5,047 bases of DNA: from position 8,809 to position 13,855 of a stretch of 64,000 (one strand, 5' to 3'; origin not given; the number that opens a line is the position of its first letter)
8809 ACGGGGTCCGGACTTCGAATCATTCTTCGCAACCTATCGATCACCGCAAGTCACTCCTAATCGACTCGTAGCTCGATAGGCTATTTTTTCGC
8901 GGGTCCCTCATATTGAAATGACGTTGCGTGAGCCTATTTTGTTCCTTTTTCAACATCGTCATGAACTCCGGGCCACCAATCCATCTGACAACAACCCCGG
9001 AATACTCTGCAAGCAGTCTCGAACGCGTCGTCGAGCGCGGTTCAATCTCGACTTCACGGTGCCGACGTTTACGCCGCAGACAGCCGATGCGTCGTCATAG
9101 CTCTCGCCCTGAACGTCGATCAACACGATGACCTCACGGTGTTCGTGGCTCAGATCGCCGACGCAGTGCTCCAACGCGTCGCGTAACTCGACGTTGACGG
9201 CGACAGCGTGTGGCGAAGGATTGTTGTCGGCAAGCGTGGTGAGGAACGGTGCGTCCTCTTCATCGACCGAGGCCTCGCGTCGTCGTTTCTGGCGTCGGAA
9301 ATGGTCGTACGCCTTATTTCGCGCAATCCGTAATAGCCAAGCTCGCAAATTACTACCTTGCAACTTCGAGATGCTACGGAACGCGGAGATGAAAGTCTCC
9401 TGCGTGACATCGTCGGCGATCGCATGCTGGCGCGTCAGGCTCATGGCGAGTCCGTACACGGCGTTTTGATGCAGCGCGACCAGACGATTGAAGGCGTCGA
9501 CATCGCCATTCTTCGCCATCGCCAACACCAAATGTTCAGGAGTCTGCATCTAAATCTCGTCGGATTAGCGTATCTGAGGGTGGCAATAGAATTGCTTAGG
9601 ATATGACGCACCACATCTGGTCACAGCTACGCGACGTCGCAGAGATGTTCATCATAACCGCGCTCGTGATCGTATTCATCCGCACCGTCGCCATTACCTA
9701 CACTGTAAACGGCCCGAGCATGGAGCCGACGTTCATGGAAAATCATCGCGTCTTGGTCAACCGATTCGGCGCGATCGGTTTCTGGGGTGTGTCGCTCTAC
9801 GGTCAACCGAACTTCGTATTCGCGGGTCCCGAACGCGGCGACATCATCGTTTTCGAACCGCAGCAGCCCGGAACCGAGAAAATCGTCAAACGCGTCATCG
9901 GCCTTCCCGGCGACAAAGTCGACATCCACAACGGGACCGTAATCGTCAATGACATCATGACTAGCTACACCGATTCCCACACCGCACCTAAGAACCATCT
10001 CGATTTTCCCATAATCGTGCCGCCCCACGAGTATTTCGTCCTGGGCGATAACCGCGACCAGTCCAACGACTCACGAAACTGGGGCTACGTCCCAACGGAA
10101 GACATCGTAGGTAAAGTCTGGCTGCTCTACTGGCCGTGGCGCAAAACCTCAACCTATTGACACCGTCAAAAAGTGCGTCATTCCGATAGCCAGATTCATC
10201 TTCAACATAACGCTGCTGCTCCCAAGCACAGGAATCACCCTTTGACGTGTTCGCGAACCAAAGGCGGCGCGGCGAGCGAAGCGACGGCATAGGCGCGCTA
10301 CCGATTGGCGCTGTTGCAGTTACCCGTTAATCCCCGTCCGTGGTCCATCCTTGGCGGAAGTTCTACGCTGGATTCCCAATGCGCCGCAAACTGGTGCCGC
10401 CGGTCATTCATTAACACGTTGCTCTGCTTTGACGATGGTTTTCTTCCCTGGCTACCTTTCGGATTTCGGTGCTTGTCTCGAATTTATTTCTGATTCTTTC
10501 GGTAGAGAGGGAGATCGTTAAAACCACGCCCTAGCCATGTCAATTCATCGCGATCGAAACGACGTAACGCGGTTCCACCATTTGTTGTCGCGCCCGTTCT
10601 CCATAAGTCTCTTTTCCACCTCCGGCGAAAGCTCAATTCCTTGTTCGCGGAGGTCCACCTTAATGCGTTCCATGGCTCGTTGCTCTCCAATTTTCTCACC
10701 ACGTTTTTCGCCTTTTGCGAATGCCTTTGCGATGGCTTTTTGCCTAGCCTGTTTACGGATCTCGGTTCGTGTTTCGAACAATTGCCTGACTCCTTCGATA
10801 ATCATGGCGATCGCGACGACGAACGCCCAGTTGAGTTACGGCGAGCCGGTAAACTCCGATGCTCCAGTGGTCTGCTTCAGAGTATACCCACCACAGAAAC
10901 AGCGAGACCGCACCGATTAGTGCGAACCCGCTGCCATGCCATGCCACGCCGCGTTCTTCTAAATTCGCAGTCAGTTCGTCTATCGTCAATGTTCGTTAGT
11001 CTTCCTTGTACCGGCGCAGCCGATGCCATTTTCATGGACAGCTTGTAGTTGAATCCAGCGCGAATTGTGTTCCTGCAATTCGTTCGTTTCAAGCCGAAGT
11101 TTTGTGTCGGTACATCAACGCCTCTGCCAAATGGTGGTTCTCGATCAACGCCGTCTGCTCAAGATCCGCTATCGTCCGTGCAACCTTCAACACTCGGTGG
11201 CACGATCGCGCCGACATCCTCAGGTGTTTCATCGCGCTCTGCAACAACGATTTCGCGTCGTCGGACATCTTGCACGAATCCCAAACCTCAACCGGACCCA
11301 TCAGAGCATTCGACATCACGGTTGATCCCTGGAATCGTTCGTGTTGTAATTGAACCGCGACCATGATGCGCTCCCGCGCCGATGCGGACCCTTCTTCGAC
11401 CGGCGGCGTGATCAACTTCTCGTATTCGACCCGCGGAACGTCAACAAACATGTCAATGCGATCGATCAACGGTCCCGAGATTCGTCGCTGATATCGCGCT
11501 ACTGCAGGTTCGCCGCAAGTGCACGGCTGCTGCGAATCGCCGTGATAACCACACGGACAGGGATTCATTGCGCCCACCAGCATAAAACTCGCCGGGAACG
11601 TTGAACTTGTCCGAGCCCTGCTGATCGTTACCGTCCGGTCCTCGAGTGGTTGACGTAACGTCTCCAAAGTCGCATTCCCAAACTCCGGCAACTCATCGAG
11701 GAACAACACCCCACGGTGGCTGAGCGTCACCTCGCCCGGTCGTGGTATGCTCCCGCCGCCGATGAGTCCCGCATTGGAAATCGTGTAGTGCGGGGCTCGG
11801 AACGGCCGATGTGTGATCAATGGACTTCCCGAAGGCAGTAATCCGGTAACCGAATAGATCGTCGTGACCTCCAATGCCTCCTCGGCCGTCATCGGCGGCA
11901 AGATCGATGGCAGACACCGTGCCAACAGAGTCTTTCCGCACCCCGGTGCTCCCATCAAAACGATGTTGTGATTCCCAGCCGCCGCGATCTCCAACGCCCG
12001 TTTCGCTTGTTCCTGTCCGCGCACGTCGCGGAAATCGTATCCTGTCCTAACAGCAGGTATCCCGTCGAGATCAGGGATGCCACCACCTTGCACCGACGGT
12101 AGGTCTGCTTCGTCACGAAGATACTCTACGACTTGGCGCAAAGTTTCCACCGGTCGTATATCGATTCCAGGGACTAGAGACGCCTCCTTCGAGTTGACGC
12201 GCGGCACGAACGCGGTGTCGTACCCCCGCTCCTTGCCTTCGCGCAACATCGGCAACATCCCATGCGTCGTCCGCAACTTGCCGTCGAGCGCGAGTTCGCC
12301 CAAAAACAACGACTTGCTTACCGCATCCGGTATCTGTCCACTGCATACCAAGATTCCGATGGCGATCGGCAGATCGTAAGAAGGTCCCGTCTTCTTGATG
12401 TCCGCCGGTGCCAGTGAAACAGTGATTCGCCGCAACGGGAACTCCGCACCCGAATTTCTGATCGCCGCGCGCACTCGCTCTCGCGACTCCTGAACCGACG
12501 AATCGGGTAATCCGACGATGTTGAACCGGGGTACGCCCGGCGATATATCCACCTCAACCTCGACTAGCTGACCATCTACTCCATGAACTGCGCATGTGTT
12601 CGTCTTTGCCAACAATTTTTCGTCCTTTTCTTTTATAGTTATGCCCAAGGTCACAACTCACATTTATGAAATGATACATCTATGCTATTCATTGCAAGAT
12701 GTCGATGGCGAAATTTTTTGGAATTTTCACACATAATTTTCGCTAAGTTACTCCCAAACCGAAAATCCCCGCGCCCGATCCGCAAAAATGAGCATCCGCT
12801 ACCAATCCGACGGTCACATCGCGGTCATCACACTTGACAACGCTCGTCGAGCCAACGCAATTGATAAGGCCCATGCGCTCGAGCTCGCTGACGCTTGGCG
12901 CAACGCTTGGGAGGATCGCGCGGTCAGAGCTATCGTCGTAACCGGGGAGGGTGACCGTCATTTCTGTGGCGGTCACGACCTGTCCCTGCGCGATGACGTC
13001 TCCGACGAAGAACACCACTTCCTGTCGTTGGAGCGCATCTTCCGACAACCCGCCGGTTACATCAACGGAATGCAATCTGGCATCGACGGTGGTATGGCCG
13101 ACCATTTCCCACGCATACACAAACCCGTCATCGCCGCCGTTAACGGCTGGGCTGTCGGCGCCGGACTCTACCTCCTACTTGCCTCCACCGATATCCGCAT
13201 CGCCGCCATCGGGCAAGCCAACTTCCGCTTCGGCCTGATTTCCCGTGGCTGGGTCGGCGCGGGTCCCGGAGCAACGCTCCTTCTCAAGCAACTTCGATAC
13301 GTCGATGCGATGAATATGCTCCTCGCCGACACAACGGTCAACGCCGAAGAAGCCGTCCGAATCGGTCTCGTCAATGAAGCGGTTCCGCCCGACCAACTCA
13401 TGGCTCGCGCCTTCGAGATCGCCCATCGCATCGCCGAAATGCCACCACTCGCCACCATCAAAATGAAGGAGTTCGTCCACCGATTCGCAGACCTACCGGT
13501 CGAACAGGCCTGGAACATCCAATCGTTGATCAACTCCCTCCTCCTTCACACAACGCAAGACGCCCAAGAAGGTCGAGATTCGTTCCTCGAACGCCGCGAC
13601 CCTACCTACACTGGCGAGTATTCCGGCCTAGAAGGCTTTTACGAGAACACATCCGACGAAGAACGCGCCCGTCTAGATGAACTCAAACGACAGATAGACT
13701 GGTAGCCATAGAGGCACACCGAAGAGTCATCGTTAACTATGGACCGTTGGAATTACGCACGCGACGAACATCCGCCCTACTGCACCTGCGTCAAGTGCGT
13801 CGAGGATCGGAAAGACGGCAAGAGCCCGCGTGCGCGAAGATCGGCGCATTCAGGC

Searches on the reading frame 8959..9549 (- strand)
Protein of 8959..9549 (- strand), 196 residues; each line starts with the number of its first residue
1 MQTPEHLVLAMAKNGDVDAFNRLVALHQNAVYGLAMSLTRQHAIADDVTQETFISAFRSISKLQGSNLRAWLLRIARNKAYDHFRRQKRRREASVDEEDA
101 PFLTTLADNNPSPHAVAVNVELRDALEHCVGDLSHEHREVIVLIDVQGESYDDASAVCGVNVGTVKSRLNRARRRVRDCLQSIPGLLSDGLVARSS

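Call 16: search_protein_families(library=ncbifam, proteins=[window:8959-9549:-], max_evalue=0.00001)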
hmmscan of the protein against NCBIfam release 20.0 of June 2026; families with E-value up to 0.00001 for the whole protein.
window:8959-9549:- (196 aa): 87 families (the best 25 are shown)
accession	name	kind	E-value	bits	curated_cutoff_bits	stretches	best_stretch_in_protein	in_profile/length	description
NF009166.1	PRK12513.1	equivalog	6.6e-37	127.1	206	1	5-181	10-187/193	RNA polymerase sigma factor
NF009198.0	PRK12546.1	equivalog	1.2e-35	122.9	270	1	25-181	14-162/188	RNA polymerase sigma factor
NF007229.0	PRK09647.1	equivalog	1.3e-34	119.5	265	1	13-182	39-204/220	RNA polymerase sigma factor SigE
NF008888.0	PRK11922.1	equivalog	1e-31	110.4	204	1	6-181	18-197/231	RNA polymerase sigma factor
NF007225.0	PRK09643.1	equivalog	2e-30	106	190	1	8-182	17-184/204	RNA polymerase sigma factor SigM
NF009185.0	PRK12533.1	equivalog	7.3e-30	104.3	248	1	10-182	21-195/231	RNA polymerase sigma factor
NF009199.0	PRK12547.1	subfamily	4.2e-29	101.3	219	1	29-181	17-161/184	RNA polymerase sigma factor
NF009168.0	PRK12515.1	subfamily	8e-29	100.5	236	1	5-182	10-181/189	RNA polymerase sigma factor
TIGR02989.1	Sig-70_gvs1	subfamily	2.2e-28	99.2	124.55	1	19-180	2-158/158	RNA polymerase sigma-70 factor, Rhodopirellula/Verrucomicrobium family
TIGR02937.1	sigma70-ECF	superfamily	3.1e-28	98.5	42.9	1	18-180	1-165/165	sigma-70 family RNA polymerase sigma factor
NF009171.0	PRK12518.1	equivalog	4.5e-28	98.4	208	1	3-182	12-186/191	RNA polymerase sigma factor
NF009169.0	PRK12516.1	equivalog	1.1e-27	96.7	321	1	19-181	11-165/188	RNA polymerase sigma factor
NF009192.0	PRK12540.1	equivalog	2.2e-27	95.8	307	1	32-180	19-159/182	RNA polymerase sigma factor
NF007223.0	PRK09641.1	equivalog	3e-27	95.7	209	1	9-181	9-185/187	RNA polymerase sigma factor SigW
TIGR02950.1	SigM_subfam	subfamily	5.8e-27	94.5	147.95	1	23-179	5-157/159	RNA polymerase sigma factor, SigM family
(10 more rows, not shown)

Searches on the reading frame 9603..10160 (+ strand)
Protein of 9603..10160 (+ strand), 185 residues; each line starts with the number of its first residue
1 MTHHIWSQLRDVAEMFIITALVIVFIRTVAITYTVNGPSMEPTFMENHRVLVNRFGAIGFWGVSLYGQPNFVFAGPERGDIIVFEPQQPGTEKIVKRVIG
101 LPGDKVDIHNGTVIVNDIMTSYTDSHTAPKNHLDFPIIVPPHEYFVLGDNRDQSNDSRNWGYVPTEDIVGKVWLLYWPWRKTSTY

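Call 16: search_protein_families(library=ncbifam, proteins=[window:9603-10160:+], max_evalue=0.00001)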
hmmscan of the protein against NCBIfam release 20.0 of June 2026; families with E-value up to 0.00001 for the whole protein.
window:9603-10160:+ (185 aa): 4 families
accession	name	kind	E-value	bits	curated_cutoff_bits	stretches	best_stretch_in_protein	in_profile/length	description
TIGR02227.1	sigpep_I_bact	equivalog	3.7e-45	153.7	47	1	14-179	3-161/162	signal peptidase I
NF008114.0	PRK10861.1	equivalog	5.7e-23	81.7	277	2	137-176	262-301/324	signal peptidase I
TIGR02771.1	TraF_Ti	equivalog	5.1e-11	42.4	100.25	1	89-172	79-165/171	conjugative transfer signal peptidase TraF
TIGR02754.1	sod_Ni_protease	equivalog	3.2e-10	40.3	63.25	0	143-172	59-88/90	nickel-type superoxide dismutase maturation protease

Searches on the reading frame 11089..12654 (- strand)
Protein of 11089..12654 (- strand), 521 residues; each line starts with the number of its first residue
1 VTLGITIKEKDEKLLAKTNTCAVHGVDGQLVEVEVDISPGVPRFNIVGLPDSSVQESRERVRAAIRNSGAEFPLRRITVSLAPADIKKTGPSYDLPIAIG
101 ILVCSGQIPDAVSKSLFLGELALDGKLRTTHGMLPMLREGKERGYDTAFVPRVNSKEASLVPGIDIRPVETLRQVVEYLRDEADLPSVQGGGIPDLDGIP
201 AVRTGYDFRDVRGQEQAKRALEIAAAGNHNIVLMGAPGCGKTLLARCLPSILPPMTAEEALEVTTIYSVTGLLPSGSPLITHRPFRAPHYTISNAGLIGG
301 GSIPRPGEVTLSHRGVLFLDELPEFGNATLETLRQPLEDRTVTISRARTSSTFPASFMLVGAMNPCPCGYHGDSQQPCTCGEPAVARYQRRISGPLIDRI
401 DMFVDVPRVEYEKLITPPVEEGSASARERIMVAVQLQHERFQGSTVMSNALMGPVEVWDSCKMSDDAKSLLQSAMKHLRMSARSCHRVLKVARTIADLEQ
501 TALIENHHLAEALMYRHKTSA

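Call 16: search_protein_families(library=ncbifam, proteins=[window:11089-12654:-], max_evalue=0.00001)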
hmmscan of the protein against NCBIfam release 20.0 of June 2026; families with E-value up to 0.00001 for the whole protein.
window:11089-12654:- (521 aa): 7 families
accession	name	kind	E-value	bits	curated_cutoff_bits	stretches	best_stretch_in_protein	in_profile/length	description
TIGR00368.1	TIGR00368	hypoth_equivalog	7e-171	569.2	362.4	1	22-516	5-499/499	YifB family Mg chelatase-like AAA ATPase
NF007365.0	PRK09862.1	equivalog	1.1e-116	390.4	530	1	18-516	6-492/506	YifB family Mg chelatase-like AAA ATPase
TIGR02902.1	spore_lonB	equivalog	4.7e-15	55.2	723.3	1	207-348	63-210/531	ATP-dependent protease LonB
TIGR02903.1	spore_lon_C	equivalog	2e-10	39.8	678.8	1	207-346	152-298/615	Lon family ATP-dependent protease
TIGR00764.1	lon_rel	equivalog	3.3e-09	35.9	516.6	0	211-260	20-69/608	ATP-dependent protease LonB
TIGR02442.1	Cob-chelat-sub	hypoth_equivalog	6e-09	34.9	779.45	0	305-365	119-179/641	putative cobaltochelatase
TIGR02031.1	BchD-ChlD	equivalog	1.7e-06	27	499.55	1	215-365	1-143/608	magnesium chelatase ATPase subunit D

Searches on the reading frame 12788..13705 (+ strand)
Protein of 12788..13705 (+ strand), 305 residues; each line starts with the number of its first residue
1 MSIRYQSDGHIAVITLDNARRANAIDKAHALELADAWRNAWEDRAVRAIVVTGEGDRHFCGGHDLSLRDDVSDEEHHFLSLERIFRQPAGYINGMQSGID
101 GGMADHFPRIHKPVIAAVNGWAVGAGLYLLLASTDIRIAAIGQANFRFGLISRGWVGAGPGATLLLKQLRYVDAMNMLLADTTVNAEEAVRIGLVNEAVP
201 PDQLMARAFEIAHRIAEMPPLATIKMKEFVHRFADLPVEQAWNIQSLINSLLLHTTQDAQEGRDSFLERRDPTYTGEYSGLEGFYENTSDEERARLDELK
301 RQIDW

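Call 16: search_protein_families(library=ncbifam, proteins=[window:12788-13705:+], max_evalue=0.00001)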
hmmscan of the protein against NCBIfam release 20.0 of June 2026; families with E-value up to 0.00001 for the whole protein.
window:12788-13705:+ (305 aa): 68 families (the best 25 are shown)
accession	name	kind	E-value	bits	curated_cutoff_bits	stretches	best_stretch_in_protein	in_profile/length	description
NF051848.1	EnCoAHydtEchA19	equivalog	1.8e-50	171.9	400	1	6-276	5-257/258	enoyl-CoA hydratase EchA19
NF006109.0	PRK08260.1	subfamily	8.1e-44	150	320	1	2-291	5-293/296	enoyl-CoA hydratase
NF042430.2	EnCoAhydt_DpgD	equivalog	8.3e-42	143.4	400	1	5-276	1-257/258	enoyl-CoA-hydratase DpgD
NF004857.0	PRK06210.1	equivalog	7.5e-40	137.1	341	1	3-276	10-274/275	enoyl-CoA hydratase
NF006007.0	PRK08138.1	subfamily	5.2e-39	134.2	355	1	109-276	96-260/261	enoyl-CoA hydratase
NF006100.0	PRK08252.1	subfamily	6.4e-39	134.1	282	2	109-277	89-254/254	crotonase/enoyl-CoA hydratase family protein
NF006699.0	PRK09245.1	subfamily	6.6e-39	133.8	354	1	3-276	5-265/266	crotonase/enoyl-CoA hydratase family protein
NF005073.0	PRK06495.1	subfamily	2.1e-38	132.1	296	1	4-276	7-256/257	enoyl-CoA hydratase/isomerase family protein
NF005864.0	PRK07799.1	equivalog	7.6e-38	130.2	316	1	6-276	13-265/266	crotonase/enoyl-CoA hydratase family protein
NF005126.0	PRK06563.1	subfamily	2.2e-37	128.8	261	1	3-276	9-262/263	crotonase/enoyl-CoA hydratase family protein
NF005802.0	PRK07657.1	equivalog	5.8e-36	124.3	363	1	7-277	10-260/260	enoyl-CoA hydratase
NF006008.0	PRK08139.1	equivalog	2.4e-35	122.3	313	1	6-276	16-265/266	enoyl-CoA hydratase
NF002936.2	PRK03580.1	equivalog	6.3e-34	117.5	500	2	102-276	86-260/261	crotonobetainyl-CoA hydratase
NF004475.0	PRK05809.1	subfamily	6.6e-34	117.6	394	1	4-274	7-257/260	short-chain-enoyl-CoA hydratase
NF046063.1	oxepin_alt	equivalog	4.7e-33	114.7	300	1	4-272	3-253/254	oxepin-CoA hydrolase, alternative type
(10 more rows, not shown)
